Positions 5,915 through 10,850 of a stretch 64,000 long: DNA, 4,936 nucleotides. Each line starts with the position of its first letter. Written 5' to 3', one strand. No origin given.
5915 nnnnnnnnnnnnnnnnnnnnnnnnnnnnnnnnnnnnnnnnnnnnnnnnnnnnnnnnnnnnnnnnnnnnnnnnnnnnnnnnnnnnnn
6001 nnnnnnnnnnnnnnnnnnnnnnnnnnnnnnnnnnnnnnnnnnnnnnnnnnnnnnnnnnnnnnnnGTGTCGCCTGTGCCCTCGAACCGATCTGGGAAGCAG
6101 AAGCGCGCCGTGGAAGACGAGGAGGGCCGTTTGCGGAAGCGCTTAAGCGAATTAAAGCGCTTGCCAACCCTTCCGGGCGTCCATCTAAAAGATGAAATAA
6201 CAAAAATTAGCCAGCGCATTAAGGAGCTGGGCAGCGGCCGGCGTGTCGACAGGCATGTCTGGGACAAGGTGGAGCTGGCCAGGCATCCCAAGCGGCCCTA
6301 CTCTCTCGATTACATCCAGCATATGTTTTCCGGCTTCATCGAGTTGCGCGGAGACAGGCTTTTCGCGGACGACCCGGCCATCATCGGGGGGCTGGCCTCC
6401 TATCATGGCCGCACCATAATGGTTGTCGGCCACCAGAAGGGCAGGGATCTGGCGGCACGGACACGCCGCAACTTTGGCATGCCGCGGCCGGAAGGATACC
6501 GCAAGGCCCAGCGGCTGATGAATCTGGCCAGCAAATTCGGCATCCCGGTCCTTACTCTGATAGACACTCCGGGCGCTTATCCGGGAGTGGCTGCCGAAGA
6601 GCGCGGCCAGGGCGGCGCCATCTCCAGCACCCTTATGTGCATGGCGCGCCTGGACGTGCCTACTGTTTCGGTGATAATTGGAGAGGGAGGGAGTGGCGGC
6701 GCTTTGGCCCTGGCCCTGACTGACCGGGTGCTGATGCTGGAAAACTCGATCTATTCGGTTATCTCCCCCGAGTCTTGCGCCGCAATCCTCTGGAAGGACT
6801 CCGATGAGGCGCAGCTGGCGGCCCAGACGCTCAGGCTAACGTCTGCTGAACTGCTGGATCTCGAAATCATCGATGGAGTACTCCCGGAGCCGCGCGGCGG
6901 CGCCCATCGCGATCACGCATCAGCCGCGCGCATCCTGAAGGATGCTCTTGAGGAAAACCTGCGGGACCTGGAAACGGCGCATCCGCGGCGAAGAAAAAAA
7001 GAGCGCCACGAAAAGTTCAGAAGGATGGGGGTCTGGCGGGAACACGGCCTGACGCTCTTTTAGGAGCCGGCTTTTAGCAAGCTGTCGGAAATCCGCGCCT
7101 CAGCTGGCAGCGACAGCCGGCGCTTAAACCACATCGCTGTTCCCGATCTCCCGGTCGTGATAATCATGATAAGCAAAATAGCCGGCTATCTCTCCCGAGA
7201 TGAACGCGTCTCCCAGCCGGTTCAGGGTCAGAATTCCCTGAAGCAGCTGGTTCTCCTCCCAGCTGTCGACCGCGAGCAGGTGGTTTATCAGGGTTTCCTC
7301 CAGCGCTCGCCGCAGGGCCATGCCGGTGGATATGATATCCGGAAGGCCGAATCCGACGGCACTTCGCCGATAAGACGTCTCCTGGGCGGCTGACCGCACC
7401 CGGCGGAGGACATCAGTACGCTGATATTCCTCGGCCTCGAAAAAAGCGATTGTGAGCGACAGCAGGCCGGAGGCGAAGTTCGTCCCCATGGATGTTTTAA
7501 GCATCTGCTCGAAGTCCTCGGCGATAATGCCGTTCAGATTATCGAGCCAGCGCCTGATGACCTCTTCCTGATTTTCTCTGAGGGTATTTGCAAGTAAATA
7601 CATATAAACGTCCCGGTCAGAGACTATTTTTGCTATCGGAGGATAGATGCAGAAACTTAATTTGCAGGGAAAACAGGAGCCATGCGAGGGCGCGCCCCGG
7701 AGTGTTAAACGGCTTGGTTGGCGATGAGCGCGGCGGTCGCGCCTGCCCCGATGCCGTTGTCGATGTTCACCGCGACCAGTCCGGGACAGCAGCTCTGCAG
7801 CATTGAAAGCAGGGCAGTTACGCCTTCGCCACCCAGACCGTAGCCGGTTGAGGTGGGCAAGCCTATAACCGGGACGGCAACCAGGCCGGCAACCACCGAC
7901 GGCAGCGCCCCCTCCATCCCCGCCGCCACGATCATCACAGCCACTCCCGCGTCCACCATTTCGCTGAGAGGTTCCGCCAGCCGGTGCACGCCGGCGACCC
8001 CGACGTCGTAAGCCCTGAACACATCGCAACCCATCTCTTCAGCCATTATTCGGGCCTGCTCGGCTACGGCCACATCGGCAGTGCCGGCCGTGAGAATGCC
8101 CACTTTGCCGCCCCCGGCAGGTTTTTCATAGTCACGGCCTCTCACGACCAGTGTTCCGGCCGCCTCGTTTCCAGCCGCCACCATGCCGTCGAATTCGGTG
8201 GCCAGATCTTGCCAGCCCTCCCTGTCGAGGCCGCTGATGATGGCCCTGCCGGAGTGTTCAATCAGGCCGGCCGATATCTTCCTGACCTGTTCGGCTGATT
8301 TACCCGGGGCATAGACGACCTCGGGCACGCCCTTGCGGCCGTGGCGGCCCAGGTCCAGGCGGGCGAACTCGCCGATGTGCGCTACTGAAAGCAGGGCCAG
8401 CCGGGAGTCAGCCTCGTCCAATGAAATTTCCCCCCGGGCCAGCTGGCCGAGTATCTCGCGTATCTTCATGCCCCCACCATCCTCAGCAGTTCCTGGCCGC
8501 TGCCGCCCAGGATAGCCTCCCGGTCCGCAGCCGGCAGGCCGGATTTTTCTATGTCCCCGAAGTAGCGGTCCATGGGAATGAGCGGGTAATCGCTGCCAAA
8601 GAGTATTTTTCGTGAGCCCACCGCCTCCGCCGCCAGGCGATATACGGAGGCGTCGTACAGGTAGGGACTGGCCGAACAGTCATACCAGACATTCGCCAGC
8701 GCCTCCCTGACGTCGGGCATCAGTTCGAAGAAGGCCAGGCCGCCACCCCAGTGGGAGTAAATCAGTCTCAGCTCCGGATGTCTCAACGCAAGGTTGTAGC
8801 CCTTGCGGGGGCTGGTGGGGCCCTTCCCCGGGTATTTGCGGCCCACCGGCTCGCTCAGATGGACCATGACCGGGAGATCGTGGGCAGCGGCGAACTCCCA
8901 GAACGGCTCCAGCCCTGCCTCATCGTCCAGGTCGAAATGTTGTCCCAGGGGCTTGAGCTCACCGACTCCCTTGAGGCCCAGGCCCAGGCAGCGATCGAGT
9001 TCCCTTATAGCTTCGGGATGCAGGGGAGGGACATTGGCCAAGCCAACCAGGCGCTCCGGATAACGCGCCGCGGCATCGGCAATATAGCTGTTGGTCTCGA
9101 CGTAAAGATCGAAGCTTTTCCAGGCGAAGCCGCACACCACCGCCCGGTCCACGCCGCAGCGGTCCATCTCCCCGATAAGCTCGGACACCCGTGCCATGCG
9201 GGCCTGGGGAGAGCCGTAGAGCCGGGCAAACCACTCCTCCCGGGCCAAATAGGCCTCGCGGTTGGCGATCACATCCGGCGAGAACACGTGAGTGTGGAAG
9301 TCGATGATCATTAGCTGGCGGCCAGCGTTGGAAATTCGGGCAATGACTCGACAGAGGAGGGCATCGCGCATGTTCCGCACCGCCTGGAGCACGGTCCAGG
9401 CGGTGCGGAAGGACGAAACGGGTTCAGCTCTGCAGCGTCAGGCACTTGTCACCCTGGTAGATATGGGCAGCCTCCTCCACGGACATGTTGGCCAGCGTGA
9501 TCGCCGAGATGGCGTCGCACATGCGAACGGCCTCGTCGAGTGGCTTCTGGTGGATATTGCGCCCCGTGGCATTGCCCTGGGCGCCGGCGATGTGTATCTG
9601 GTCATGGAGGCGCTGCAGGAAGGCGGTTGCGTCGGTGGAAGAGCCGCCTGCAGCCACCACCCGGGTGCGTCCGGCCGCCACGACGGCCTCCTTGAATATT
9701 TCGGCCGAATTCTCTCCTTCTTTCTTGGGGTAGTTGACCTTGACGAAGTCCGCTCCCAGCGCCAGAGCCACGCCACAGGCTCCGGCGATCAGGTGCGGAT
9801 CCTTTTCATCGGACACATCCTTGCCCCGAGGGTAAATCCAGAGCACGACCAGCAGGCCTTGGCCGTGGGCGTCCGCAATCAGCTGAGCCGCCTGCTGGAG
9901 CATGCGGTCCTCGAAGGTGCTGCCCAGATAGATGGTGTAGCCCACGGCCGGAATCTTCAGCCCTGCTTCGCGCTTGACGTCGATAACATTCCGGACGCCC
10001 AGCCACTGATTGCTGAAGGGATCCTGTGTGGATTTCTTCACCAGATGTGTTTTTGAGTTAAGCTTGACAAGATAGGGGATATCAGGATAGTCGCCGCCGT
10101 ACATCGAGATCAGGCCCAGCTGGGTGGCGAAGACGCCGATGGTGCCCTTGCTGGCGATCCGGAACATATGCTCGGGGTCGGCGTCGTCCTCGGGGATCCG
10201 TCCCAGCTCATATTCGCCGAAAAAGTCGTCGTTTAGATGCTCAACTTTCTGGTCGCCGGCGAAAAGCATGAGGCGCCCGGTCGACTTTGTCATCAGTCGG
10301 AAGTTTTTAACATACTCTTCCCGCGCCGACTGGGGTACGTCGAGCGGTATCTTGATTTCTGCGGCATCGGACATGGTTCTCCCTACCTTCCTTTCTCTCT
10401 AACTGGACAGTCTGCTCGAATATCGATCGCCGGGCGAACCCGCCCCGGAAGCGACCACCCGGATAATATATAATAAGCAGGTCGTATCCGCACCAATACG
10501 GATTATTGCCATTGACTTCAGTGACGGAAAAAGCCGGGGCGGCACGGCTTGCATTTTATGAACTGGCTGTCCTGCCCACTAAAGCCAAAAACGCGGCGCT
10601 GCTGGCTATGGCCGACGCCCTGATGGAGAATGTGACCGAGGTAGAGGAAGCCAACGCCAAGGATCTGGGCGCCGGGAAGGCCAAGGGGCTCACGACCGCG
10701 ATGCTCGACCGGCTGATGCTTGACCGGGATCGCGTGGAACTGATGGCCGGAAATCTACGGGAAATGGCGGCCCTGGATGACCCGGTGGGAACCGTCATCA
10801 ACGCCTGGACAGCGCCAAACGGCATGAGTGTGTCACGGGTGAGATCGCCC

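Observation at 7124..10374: Orphan LarB in an unusual neighbourhood (class I aldolase - amidohydrolase_2 - LarB - RsbRD_N-like) without larA, larC or larE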

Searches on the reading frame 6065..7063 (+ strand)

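Call 3: search_protein_families(library=pfam, proteins=[window:6065-7063:+], max_evalue=0.01)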
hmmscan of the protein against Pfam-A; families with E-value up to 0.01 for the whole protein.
window:6065-7063:+ (332 aa): 2 families
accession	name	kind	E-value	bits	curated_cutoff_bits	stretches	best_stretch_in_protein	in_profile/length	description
PF03255.19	ACCA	-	8e-126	419.8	23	1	21-322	9-310/310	Acetyl co-enzyme A carboxylase carboxyltransferase-like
PF01039.27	Carboxyl_trans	-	3.8e-16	59.2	22.3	1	105-251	283-425/493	Carboxyl transferase domain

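Call 4: search_protein_families(library=ncbifam, proteins=[window:6065-7063:+], max_evalue=0.01)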
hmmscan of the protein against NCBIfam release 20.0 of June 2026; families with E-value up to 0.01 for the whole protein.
window:6065-7063:+ (332 aa): 6 families
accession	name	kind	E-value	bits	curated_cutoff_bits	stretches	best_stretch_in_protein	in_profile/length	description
NF004344.0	PRK05724.1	equivalog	3.7e-126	420.7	357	1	22-326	14-318/319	acetyl-CoA carboxylase carboxyltransferase subunit alpha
TIGR00513.1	accA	equivalog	3.9e-116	387.9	319.3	1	23-324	15-316/321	acetyl-CoA carboxylase carboxyl transferase subunit alpha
NF041504.1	AccA_sub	subfamily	1.9e-109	365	300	1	66-322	1-257/257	carboxyltransferase subunit alpha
NF008971.0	PRK12319.1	equivalog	6.6e-85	284.8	406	1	68-320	7-255/256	acetyl-CoA carboxylase carboxyl transferase subunit alpha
TIGR03134.1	malonate_gamma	equivalog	9.3e-09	35.1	237.15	1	102-315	19-242/258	biotin-independent malonate decarboxylase subunit gamma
TIGR01117.1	mmdA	subfamily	1.5e-07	30.6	998.8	1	146-248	337-444/512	methylmalonyl-CoA decarboxylase subunit alpha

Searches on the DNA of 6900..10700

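Call 66: search_rna_families(source=window, start=6900, end=10700, threshold=evalue, max_evalue=1)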
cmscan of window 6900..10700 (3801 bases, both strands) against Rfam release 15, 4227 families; matches with E-value up to 1: 1.
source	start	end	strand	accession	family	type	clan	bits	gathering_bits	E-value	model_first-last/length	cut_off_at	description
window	8479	8551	-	RF01681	P4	Gene; sRNA;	-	16.6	37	0.34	1-215/215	no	Pseudomonas sRNA P4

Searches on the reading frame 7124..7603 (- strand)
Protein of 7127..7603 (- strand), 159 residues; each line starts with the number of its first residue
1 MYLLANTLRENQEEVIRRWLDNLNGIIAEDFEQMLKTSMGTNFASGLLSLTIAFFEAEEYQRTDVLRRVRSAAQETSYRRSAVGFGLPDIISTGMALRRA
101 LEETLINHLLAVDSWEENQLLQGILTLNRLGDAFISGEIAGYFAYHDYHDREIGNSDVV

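Call 3: search_protein_families(library=pfam, proteins=[window:7124-7579:-], max_evalue=0.01)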
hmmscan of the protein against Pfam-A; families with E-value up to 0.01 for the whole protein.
window:7124-7579:- (151 aa): 0 families

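Call 4: search_protein_families(library=ncbifam, proteins=[window:7124-7579:-], max_evalue=0.01)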
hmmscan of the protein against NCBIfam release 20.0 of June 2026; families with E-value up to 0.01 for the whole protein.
window:7124-7579:- (151 aa): 0 families

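Call 73: search_solved_structures(query=A3, max_evalue=10, show_alignments=1)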
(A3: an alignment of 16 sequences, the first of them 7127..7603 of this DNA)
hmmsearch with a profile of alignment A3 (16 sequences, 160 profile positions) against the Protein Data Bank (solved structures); distinct sequences matched with E-value up to 10: 2.
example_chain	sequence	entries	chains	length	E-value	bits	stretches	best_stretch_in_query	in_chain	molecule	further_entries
7b0u_A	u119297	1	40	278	0.64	13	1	5-56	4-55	RsbR protein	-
5g0f_A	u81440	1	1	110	0.65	13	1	42-76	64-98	HDAC6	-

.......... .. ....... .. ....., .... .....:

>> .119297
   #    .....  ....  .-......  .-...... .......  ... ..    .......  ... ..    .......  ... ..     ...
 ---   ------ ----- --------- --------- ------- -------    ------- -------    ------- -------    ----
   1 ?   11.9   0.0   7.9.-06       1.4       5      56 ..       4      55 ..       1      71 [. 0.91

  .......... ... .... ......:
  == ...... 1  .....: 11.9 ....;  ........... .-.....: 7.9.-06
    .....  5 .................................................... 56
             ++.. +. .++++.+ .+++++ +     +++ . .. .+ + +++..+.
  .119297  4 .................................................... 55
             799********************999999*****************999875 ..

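Call 74: search_protein_families(library=pfam, alignment_id=A3, max_evalue=10)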
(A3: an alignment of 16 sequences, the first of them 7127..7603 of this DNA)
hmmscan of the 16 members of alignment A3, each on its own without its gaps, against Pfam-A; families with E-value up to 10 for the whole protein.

A. member 1, window:7127-7603:- (159 aa): 1 family
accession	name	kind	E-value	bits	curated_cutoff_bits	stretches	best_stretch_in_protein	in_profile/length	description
PF14361.12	RsbRD_N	-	0.00058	21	24.3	1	4-105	1-103/104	RsbT co-antagonist protein rsbRD N-terminal domain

B. families by the number of members that match (of 16 scanned): 7 families
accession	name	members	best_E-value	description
PF14361.12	RsbRD_N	10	0.00039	RsbT co-antagonist protein rsbRD N-terminal domain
PF08678.16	Rsbr_N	3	0.062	Rsbr N terminal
PF24916.1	HEAT_GCN1_fung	2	0.083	Fungal GCN1-like, HEAT repeats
PF05736.17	OprF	1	0.015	OprF membrane domain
PF22503.1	DUF6992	1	0.024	Family of unknown function (DUF6992)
PF02762.20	Cbl_N3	1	0.11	CBL proto-oncogene N-terminus, SH2-like domain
PF21769.2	vRNAP_dom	1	0.21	Virion DNA-directed RNA polymerase domain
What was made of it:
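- On RsbRD_N (PF14361): PDB RsbR at E 0.64 (calls 73, 74).
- Checked: Ten of 16 homologues match (call 74).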

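Call 86: predict_structure(protein=window:7127-7603:-)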
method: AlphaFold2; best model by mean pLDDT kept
length: 159 residues; sequences in the alignment: 1
mean_pLDDT: 62.4   pTM: 0.52
mean pLDDT of the five models: 62.4, 47.2, 46.6, 43.3, 41.7
residues with pLDDT >= 90: 0; 70-90: 10; 50-70: 138; < 50: 11
segments of 3 or more residues with pLDDT < 50: 1-7, 157-159
pLDDT, mean of each block of 10 residues (from residue 1): 47 66 64 57 64 63 60 61 61 69 66 65 69 69 67 51
secondary structure, 60 per line:
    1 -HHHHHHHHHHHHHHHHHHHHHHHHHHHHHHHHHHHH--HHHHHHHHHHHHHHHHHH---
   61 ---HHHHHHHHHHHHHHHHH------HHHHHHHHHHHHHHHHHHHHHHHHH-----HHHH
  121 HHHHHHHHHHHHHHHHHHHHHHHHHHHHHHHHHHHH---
elements in order: H2-37 H40-57 H64-80 H87-111 H117-156

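Call 89: fold_search(model_id=the predicted structure, library=pdb)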
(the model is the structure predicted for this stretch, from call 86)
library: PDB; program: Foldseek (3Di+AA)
matches with E <= 10: 321; with E <= 0.001: 0
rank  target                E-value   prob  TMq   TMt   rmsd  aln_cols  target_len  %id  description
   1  2rld_C                3.2e-01  0.60  0.33  0.40   6.4       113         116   16  CRYSTAL STRUCTURE OF A PROTEIN WITH UNKNOWN FUNCTION FROM S23 RIBOSOMAL PROTEIN FAMILY (BT_0352) FROM BACTEROIDES THET (released 2007-10-30)
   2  2rld_A                3.8e-01  0.54  0.32  0.38   6.4       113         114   15  CRYSTAL STRUCTURE OF A PROTEIN WITH UNKNOWN FUNCTION FROM S23 RIBOSOMAL PROTEIN FAMILY (BT_0352) FROM BACTEROIDES THET (released 2007-10-30)
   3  2etd                  4.5e-01  0.63  0.38  0.42  10.5       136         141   15  Crystal structure of a lema protein (tm0961) from thermotoga maritima msb8 at 2.28 A resolution (released 2005-11-15)
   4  4vhb_A                6.1e-01  0.16  0.24  0.27  13.5       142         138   15  THIOCYANATE ADDUCT OF THE BACTERIAL HEMOGLOBIN FROM VITREOSCILLA SP. (released 1999-08-31)
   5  9ddm_E                7.6e-01  0.14  0.24  0.18  21.5       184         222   11  E. coli TolAQR conformation I (released 2025-07-09)
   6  8dt0_A                8.9e-01  0.13  0.24  0.27  17.9       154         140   16  Scaffolding protein functional sites using deep learning (released 2022-08-10)
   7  4tx5_B                9.4e-01  0.15  0.27  0.26  21.7       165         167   11  Crystal structure of Smac-DIABLO (in space group P65) (released 2015-07-15)
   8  9ddn_E                9.4e-01  0.13  0.24  0.18  21.5       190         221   12  E. coli TolAQR conformation II (released 2025-07-09)
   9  5sv0_A                1.0e+00  0.20  0.32  0.23  24.7       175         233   14  Structure of the ExbB/ExbD complex from E. coli at pH 7.0 (released 2016-09-28)
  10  9ddn_C                1.0e+00  0.12  0.24  0.18  21.3       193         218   16  E. coli TolAQR conformation II (released 2025-07-09)
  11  2vhb_A                1.2e+00  0.12  0.23  0.26  13.2       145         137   16  AZIDE ADDUCT OF THE BACTERIAL HEMOGLOBIN FROM VITREOSCILLA STERCORARIA (released 1998-02-25)
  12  4tx5_A                1.3e+00  0.14  0.28  0.26  21.6       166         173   11  Crystal structure of Smac-DIABLO (in space group P65) (released 2015-07-15)
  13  1few                  1.3e+00  0.12  0.27  0.25  21.8       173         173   11  CRYSTAL STRUCTURE OF SMAC/DIABLO (released 2000-09-13)
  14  7ae6_B                1.4e+00  0.14  0.27  0.29  17.2       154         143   14  Crystal structure of di-AMPylated HEPN(R102A) toxin (released 2020-12-30)
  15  6qyb_A                1.5e+00  0.13  0.25  0.30  10.2       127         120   14  Streptomyces lividans Ccsp mutant - H111A (released 2019-07-10)
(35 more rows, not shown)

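Call 94: search_protein_families(library=padloc, proteins=[window:7127-7603:-], max_evalue=0.01)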
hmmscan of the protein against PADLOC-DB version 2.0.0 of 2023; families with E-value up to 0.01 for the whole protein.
window:7127-7603:- (159 aa): 0 families

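Call 95: search_protein_families(library=ncbifam, proteins=[window:7127-7603:-], max_evalue=0.00001)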
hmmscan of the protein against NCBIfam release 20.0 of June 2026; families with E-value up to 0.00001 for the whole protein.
window:7127-7603:- (159 aa): 0 families
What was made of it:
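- No biochemical data exist for this amidohydrolase family, and no NCBIfam model covers it (calls 4, 95).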
